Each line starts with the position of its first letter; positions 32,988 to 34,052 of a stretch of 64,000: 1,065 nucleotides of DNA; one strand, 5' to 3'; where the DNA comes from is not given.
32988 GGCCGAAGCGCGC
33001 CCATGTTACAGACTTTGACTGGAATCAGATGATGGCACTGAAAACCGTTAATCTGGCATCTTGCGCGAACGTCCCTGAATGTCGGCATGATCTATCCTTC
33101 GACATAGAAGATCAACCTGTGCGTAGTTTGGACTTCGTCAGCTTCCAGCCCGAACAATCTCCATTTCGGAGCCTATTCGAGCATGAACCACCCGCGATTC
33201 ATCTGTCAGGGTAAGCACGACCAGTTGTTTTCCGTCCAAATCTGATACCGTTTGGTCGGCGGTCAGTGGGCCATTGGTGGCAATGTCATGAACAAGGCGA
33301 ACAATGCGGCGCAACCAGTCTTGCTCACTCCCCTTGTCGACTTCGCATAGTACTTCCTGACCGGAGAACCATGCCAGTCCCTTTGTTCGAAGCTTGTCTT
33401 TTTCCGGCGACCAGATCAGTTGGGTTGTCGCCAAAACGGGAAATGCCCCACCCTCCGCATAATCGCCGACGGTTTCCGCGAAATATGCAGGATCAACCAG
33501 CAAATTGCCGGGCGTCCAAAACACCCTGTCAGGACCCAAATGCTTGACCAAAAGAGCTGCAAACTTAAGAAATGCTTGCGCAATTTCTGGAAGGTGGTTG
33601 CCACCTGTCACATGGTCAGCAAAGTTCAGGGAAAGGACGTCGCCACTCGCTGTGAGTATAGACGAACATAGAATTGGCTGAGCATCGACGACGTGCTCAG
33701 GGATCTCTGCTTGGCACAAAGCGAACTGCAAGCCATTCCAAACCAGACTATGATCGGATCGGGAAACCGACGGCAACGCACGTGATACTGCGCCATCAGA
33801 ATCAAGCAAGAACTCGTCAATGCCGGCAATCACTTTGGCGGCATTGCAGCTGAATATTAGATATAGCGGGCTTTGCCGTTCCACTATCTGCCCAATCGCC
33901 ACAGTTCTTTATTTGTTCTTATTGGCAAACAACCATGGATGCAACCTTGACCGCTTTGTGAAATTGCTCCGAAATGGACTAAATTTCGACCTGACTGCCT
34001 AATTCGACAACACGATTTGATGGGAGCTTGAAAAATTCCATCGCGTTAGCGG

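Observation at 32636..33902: Low-GC two-gene cassette: an orphan 254-aa protein plus a stand-alone AHH/HNH-type nuclease, between kup and the leuA leader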

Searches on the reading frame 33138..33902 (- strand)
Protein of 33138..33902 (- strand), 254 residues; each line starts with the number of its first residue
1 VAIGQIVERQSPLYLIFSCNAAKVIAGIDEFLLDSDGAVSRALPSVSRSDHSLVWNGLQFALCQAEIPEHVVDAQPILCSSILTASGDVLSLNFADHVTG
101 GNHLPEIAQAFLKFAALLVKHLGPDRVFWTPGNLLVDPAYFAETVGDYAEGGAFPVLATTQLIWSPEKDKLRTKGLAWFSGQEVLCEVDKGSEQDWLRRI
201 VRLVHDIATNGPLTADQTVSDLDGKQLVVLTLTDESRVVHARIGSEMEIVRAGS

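Call 3: search_protein_families(library=pfam, proteins=[window:33138-33902:-], max_evalue=1)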
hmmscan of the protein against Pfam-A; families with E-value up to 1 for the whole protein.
window:33138-33902:- (254 aa): 0 families

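Call 4: search_protein_families(library=ncbifam, proteins=[window:33138-33902:-], max_evalue=1)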
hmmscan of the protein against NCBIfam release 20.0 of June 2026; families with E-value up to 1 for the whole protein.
window:33138-33902:- (254 aa): 0 families

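Call 5: search_protein_families(library=padloc, proteins=[window:33138-33902:-], max_evalue=1)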
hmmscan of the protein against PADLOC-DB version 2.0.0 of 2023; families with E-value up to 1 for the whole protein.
window:33138-33902:- (254 aa): 0 families

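Call 6: find_homologous_proteins(query=window:33138-33902:-)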
Query window:33138-33902:- (254 aa): 13 proteins with E <= 0.001 among 564 candidates.
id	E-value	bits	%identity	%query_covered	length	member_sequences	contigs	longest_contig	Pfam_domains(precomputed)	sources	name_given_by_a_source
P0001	1.1e-154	531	94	100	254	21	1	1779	-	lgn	-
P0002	8.2e-143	492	86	100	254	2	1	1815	-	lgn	-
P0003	1.2e-128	446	81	97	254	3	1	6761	-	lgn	-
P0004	2.5e-117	409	74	98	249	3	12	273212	-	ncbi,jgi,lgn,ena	jgi:hypothetical protein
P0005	4.9e-88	313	56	98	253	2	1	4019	-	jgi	jgi:hypothetical protein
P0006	1.6e-33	134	45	65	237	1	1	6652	-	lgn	-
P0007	1.8e-31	128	35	94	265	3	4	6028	-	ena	-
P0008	1.6e-30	124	36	87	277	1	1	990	-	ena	-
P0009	2.7e-30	124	36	94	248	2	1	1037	-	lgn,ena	-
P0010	1.0e-29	122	33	95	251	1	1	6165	-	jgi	jgi:hypothetical protein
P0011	1.0e-26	112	31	94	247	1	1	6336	-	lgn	-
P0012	2.9e-12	65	42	43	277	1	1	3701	-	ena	-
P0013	3.2e-7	48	37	43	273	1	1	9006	-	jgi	jgi:hypothetical protein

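Call 8: find_encoding_contigs(protein=P0004, flank=6000, max_places=4)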
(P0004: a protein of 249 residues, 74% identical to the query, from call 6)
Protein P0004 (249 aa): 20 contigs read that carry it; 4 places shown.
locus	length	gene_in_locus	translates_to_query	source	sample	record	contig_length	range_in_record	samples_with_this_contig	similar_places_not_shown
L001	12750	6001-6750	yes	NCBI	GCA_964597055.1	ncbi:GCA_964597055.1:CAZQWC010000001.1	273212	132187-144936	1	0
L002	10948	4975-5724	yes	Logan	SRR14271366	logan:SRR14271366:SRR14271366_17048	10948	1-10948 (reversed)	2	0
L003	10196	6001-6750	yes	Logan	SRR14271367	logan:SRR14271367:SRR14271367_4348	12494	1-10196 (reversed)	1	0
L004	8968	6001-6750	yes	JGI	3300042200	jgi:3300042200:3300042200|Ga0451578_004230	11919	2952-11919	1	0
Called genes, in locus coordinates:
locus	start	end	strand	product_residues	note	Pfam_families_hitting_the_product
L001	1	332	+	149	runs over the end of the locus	PF03100:CcmE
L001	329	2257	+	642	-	-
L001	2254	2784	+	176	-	PF00578:AhpC-TSA, PF08534:Redoxin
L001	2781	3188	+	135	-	PF03918:CcmH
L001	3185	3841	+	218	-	-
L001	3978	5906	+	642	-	PF02705:K_trans, PF22776:K_trans_C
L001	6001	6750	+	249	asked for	-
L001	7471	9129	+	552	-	PF00682:HMGL-like, PF22615:IPMS_D2, PF08502:LeuA_dimer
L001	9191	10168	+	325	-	PF03060:NMO, PF01070:FMN_dh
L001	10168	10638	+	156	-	PF00583:Acetyltransf_1, PF13673:Acetyltransf_10 (weak), PF13508:Acetyltransf_7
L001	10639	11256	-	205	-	PF04264:YceI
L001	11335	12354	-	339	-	PF02826:2-Hacid_dh_C (weak), PF03807:F420_oxidored (weak), PF07991:KARI_N, PF01450:KARI_C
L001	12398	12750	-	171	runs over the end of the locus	PF01842:ACT, PF22629:ACT_AHAS_ss, PF13710:ACT_5, PF10369:ALS_ss_C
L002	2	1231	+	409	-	?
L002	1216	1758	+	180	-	PF00578:AhpC-TSA, PF08534:Redoxin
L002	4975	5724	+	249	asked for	-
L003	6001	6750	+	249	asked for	-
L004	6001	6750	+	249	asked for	-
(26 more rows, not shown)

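Call 9: find_encoding_contigs(protein=P0010, flank=6000, max_places=3)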
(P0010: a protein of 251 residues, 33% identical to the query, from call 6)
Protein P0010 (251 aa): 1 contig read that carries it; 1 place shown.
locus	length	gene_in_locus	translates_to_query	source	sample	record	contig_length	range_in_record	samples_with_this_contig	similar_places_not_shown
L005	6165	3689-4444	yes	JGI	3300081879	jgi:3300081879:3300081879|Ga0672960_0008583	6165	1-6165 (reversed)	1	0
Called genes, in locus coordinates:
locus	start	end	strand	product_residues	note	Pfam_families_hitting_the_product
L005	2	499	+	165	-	PF00578:AhpC-TSA, PF08534:Redoxin, PF13098:Thioredoxin_2 (weak), PF13905:Thioredoxin_8 (weak)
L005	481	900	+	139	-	PF03918:CcmH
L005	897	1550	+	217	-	-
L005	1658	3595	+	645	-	PF02705:K_trans, PF22776:K_trans_C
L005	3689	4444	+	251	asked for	-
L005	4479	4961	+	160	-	PF14412:AHH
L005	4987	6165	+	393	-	?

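Call 10: find_encoding_contigs(protein=P0007, flank=6000, max_places=4)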
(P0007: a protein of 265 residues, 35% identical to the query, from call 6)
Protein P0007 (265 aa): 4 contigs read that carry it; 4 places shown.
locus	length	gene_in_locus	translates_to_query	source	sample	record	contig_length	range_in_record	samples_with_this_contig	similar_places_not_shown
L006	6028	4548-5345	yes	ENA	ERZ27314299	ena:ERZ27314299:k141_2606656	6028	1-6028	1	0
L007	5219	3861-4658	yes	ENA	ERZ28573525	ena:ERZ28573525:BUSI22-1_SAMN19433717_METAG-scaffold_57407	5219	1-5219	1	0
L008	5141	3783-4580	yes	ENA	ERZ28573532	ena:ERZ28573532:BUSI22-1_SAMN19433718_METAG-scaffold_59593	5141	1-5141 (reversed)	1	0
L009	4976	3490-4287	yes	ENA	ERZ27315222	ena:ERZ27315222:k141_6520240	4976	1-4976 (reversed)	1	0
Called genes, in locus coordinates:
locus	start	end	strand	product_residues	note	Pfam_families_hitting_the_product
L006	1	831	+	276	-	?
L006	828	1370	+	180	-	PF00578:AhpC-TSA, PF08534:Redoxin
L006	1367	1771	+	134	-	PF03918:CcmH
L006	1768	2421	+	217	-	-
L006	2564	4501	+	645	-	PF02705:K_trans, PF22776:K_trans_C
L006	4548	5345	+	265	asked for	-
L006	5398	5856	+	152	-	PF14412:AHH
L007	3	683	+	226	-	?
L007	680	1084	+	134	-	PF03918:CcmH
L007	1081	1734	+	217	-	-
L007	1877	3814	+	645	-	PF02705:K_trans, PF22776:K_trans_C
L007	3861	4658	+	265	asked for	-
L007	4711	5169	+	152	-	PF14412:AHH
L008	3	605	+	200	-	?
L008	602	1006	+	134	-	PF03918:CcmH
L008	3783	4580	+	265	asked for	-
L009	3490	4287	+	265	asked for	-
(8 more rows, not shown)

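Call 11: find_encoding_contigs(protein=P0013, flank=8000, max_places=3)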
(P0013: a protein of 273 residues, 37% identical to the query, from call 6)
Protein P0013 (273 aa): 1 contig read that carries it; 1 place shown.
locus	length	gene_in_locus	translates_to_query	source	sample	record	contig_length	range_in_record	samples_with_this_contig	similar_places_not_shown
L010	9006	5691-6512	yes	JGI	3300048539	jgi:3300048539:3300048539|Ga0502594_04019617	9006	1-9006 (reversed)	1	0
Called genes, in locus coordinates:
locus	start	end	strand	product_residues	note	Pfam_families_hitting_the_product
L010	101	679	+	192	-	PF08818:DUF1801, PF13376:OmdA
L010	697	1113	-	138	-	-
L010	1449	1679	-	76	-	PF11003:DUF2842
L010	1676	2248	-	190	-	PF01812:5-FTHF_cyc-lig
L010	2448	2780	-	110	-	PF05164:ZapA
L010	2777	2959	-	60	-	-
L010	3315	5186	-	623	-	PF01368:DHH, PF02272:DHHA1, PF17768:RecJ_OB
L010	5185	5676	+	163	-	-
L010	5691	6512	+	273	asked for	-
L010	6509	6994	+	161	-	PF14412:AHH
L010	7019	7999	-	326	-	PF03060:NMO, PF01070:FMN_dh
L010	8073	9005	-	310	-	?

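Call 12: find_encoding_contigs(protein=P0012, flank=8000, max_places=3)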
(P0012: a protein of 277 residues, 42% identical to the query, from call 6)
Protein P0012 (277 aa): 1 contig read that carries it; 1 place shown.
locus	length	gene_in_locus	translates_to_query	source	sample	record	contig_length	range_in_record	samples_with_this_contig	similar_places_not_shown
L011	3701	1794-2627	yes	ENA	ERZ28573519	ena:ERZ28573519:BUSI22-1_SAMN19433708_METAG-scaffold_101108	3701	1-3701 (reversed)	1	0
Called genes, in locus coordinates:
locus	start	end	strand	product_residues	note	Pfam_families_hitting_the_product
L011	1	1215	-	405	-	?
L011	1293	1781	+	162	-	PF03358:FMN_red (weak)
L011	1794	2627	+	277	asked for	-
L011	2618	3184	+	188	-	PF14412:AHH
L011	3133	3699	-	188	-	?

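Call 23: search_solved_structures(query=A1, max_evalue=10)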
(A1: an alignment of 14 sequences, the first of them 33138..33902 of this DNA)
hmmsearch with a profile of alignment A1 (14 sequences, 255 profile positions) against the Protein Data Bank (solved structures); distinct sequences matched with E-value up to 10: 3.
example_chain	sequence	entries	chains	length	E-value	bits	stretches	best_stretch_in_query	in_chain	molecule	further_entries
8jvz_A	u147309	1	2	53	0.15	14.5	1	190-232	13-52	mkaL2_v1_SH3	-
8jvt_A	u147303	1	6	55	0.33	13.4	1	193-233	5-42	mkaL2_v1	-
8jvv_A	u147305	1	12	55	0.46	12.9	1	193-233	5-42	mkaL2_v1.1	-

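Call 25: find_related_loci(query=A1, collection=genome_contigs, flank=6000)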
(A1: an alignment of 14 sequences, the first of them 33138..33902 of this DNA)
Query A1 (254 aa) in genome_contigs; peptide patterns used: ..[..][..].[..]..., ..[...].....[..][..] (x = any residue, [..] = any of these).
112 stretches matched a pattern; 60 encode a relative of the query (tblastn E <= 1e-3); 60 distinct loci.
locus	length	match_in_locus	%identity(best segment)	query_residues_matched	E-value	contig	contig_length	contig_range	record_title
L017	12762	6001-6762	74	1-254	6e-127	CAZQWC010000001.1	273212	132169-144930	MAG TPA_asm: uncultured Sphingorhabdus sp. isolate SRP292972_co1_51 genome assembly, contig: NODE_56_length_273212_cov_1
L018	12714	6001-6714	34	11-248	3e-40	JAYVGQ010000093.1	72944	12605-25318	MAG: Sphingomonadales bacterium isolate GL47_Down_metabinner_4 GL47_Down_metabinner_4_92, whole genome shotgun sequence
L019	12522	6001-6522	37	75-248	2e-36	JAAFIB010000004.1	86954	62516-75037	MAG: Sphingomonadales bacterium isolate bin78.metabat.ball.208 WN_Sphingomonadales_1_scaffold_4, whole genome shotgun se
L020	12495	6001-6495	41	73-230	2e-35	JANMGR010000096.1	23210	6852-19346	MAG: Sphingomonadales bacterium isolate OTE_70_metabat_407 OTE_70_k141_238716, whole genome shotgun sequence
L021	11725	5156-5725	36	50-248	4e-35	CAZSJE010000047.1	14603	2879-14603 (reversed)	MAG TPA_asm: uncultured Sphingorhabdus sp. isolate binchicken_co367_86 genome assembly, contig: NODE_1554_length_14603_c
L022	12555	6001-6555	36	66-250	5e-35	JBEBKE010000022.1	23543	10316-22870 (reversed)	MAG: Sphingorhabdus sp. isolate TF_16 NODE_898_length_23543_cov_43.834883, whole genome shotgun sequence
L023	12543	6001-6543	38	75-254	6e-35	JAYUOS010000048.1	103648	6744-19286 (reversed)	MAG: Sphingomonadales bacterium isolate GL104_DN_metabinner_1 GL104_DN_metabinner_1_47, whole genome shotgun sequence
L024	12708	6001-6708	29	10-243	4e-31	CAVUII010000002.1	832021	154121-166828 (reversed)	MAG: uncultured Alphaproteobacteria bacterium isolate MFD04651.bin.1.92 genome assembly, contig: contig_605, whole genom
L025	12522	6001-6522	34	50-223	9e-28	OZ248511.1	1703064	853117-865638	Sphingomonadaceae bacterium isolate RE-M21a genome assembly, chromosome: RE-M21a-c1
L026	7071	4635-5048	36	97-238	4e-19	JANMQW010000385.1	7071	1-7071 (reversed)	MAG: Novosphingobium sp. isolate OTE_51_metabat_123 OTE_51_k141_3954324, whole genome shotgun sequence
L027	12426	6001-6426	33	88-230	5e-18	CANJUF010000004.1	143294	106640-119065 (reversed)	MAG: Sphingomonadaceae bacterium isolate RH-23may17-936 genome assembly, contig: RH-23may17-C688, whole genome shotgun s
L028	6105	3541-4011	31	88-245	2e-16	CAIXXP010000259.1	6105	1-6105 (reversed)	MAG: uncultured Sphingomonadales bacterium isolate AlinenLipids_bin-6204 genome assembly, contig: bin-6204:259/299, whol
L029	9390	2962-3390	34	97-238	3e-15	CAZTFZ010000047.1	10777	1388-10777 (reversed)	MAG TPA_asm: uncultured Porphyrobacter sp. isolate SRP268394_co1_59 genome assembly, contig: NODE_9552_length_10777_cov_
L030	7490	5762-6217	27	85-236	1e-14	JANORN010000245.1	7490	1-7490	MAG: Novosphingobium sp. isolate VAR_4_metabat_179 VAR_4_k141_2493503, whole genome shotgun sequence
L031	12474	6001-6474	31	84-238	2e-14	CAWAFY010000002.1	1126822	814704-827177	MAG: uncultured Alphaproteobacteria bacterium isolate MFD02581.bin.1.86 genome assembly, contig: contig_14275, whole gen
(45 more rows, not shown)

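Call 28: search_protein_representatives(alignment_id=A1)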
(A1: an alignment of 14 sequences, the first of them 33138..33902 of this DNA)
Query: 14 sequences, 255 profile positions. Proteins with E-value up to 0.001 (for the whole library): 634; up to 1e-10: 520; up to 1e-30: 157. The best 150 are listed.
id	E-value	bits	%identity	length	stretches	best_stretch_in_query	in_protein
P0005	2.3e-100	351.5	-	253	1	3-254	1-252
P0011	2.7e-85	302.1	-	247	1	7-249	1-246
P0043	3.6e-81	288.6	-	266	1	6-254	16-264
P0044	1.8e-72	260.0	-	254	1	8-250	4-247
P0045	3.3e-68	246.1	-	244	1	7-249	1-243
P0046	3.3e-67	242.8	-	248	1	10-249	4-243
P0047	5.1e-67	242.2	-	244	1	10-249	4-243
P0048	8.2e-67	241.5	-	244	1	9-249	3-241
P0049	5.1e-66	238.9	-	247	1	8-251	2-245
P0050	2.1e-65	236.9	-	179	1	86-252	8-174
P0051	2.5e-64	233.4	-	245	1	11-244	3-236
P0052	3.4e-64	233.0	-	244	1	8-249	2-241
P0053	6.3e-64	232.1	-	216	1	94-250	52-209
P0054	1.9e-63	230.5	-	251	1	9-250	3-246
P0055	4.7e-63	229.2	-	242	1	9-245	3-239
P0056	1.1e-62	228.0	-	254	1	7-251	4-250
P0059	3.0e-60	220.0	-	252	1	5-249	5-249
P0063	2.7e-59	216.9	-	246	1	10-246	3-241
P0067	6.8e-55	202.5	-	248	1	7-251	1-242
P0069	2.7e-54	200.5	-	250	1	8-249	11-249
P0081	8.8e-50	185.7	-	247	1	7-249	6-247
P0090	1.4e-46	175.2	-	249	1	8-242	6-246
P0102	3.3e-43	164.2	-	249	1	11-241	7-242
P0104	3.4e-42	160.9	-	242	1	8-249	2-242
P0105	3.0e-41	157.8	-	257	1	9-240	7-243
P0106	3.8e-41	157.4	-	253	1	10-237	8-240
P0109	4.2e-40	154.0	-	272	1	9-239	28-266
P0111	7.1e-40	153.3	-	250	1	9-240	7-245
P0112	7.8e-40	153.1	-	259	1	6-239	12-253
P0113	2.4e-39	151.5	-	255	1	9-242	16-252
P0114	7.0e-39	150.0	-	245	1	9-240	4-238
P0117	1.2e-38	149.3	-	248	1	10-240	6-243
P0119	3.3e-38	147.8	-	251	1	10-243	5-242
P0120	4.2e-38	147.5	-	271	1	13-231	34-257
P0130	2.3e-36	141.8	-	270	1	6-239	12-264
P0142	1.5e-35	139.1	-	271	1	11-241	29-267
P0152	2.5e-34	135.1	-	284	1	7-233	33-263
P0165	1.9e-33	132.2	-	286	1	8-237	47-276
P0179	5.6e-32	127.4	-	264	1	7-239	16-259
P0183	7.9e-32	126.9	-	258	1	4-240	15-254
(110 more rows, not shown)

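Call 30: predict_structure(alignment_id=A1)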
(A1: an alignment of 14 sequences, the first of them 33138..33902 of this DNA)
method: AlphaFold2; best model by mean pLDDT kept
length: 254 residues; sequences in the alignment: 14
mean_pLDDT: 84.0   pTM: 0.83
mean pLDDT of the five models: 84.0, 82.0, 81.9, 81.7, 78.0
residues with pLDDT >= 90: 108; 70-90: 109; 50-70: 22; < 50: 15
segments of 3 or more residues with pLDDT < 50: 1-8, 249-254
pLDDT, mean of each block of 10 residues (from residue 1): 38 91 88 89 68 90 89 92 76 82 84 96 95 96 95 93 88 92 84 82 90 88 82 88 63 40
secondary structure, 60 per line:
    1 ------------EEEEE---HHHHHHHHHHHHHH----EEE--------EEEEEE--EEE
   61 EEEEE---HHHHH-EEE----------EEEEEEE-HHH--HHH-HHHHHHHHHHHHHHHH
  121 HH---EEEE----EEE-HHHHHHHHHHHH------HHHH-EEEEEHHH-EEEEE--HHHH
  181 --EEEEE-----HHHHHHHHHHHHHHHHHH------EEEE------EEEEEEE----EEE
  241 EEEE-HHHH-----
elements in order: E13-17 H21-34 E39-41 E50-55 E58-65 H69-73 E75-77 E88-94 H105-122 E126-129 E134-136 H138-149 H156-159 E161-165 E170-174 H177-180 E183-187 H193-210 E217-220 E227-233 E238-244 H246-249

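Call 34: fold_search(model_id=the predicted structure, library=pdb)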
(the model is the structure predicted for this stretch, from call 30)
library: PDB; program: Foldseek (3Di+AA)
matches with E <= 10: 764; with E <= 0.001: 0
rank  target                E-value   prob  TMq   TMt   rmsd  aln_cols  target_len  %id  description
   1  3k5j                  5.5e-02  0.99  0.29  0.38   4.6       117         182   13  Crystal structure of Putative SUFU (suppressor of fused protein) homolog (YP_208451.1) from Neisseria gonorrhoeae FA 109 (released 2010-01-26)
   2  5a2w_A                1.1e-01  0.14  0.12  0.08  15.4       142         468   10  Crystal structure of mtPAP in complex with ATPgammaS (released 2015-09-09)
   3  3zgj_A                1.1e-01  0.10  0.20  0.16  15.4       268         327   14  S221M V223F Y359A mutant of 4-Hydroxymandelate synthase from Streptomyces coelicolor (released 2013-10-30)
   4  5wu6_C                1.1e-01  0.06  0.13  0.09  22.0       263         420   12  Crystal structure of apo human Tut1, form IV (released 2017-05-31)
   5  5a2x_A                1.2e-01  0.08  0.15  0.10  16.1       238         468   11  Crystal structure of mtPAP in complex with CTP (released 2015-09-09)
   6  5a30_A                1.3e-01  0.08  0.16  0.10  15.3       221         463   10  Crystal structure of mtPAP N472D mutant in complex with ATPgammaS (released 2015-09-09)
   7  7emf_N                1.6e-01  0.06  0.15  0.07  17.1       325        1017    9  Human Mediator (deletion of MED1-IDR) in a Tail-extended conformation (released 2021-05-05)
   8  5n9j_A                2.0e-01  0.08  0.17  0.09  18.2       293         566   12  Core Mediator of transcriptional regulation (released 2017-05-17)
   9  6w17_D                2.3e-01  0.07  0.12  0.10  14.4       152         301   12  Structure of Dip1-activated Arp2/3 complex with nucleated actin filament (released 2020-08-12)
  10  3zgj_B                2.3e-01  0.05  0.16  0.13  18.2       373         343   11  S221M V223F Y359A mutant of 4-Hydroxymandelate synthase from Streptomyces coelicolor (released 2013-10-30)
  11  5w0n_C                2.4e-01  0.16  0.13  0.10  10.9        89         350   15  Structure of human TUT7 catalytic module (CM) in complex with UMPNPP and U2 RNA (released 2017-06-28)
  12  3my0_K                2.4e-01  0.13  0.13  0.12  12.0       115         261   11  Crystal structure of the ACVRL1 (ALK1) kinase domain bound to LDN-193189 (released 2010-07-21)
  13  3my0_M                2.4e-01  0.13  0.12  0.11  11.7       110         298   13  Crystal structure of the ACVRL1 (ALK1) kinase domain bound to LDN-193189 (released 2010-07-21)
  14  3q6a_E                2.6e-01  0.63  0.27  0.46   4.4       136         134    7  X-ray crystal structure of the protein SSP2350 from Staphylococcus saprophyticus, Northeast structural genomics consor (released 2011-04-06)
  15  5wu6_B                2.6e-01  0.06  0.14  0.10  23.3       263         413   11  Crystal structure of apo human Tut1, form IV (released 2017-05-31)
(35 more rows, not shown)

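Call 38: search_protein_families(library=pfam, alignment_id=A3, max_evalue=10)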
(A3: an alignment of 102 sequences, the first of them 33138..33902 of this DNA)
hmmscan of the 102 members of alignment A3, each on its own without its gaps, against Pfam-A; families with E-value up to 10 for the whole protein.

A. member 1, window:33138-33902:- (254 aa): 0 families

B. families by the number of members that match (of 102 scanned): 20 families
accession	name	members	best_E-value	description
PF14080.11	DUF4261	12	0.00024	Domain of unknown function (DUF4261)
PF05481.17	Myco_19_kDa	2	0.083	Mycobacterium 19 kDa lipoprotein antigen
PF02718.19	Herpes_UL31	1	0.0034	Herpesvirus UL31-like protein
PF22988.2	PWWP_KDM3B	1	0.0063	Lysine-specific demethylase 3B, PWWP domain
PF07867.16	DUF1654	1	0.033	Protein of unknown function (DUF1654)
PF20812.2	PM2_P3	1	0.045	Bacteriophage PM2, Viral membrane protein P3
PF05373.16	Pro_3_hydrox_C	1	0.056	L-proline 3-hydroxylase, C-terminal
PF07204.16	Orthoreo_P10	1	0.09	Orthoreovirus membrane fusion protein p10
PF10355.14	Ytp1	1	0.11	Protein YTP1-like, C-terminal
PF00381.24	PTS-HPr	1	0.12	PTS HPr component phosphorylation site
PF21834.1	DUF6894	1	0.15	Domain of unknown function (DUF6894)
PF22174.2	NMB1110-like_C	1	0.15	Tail protein, C-terminal domain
PF20430.3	Eplus_motif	1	0.16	E+ motif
PF16723.11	DUF5065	1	0.17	Domain of unknown function (DUF5065)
PF00360.26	PHY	1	0.19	Phytochrome region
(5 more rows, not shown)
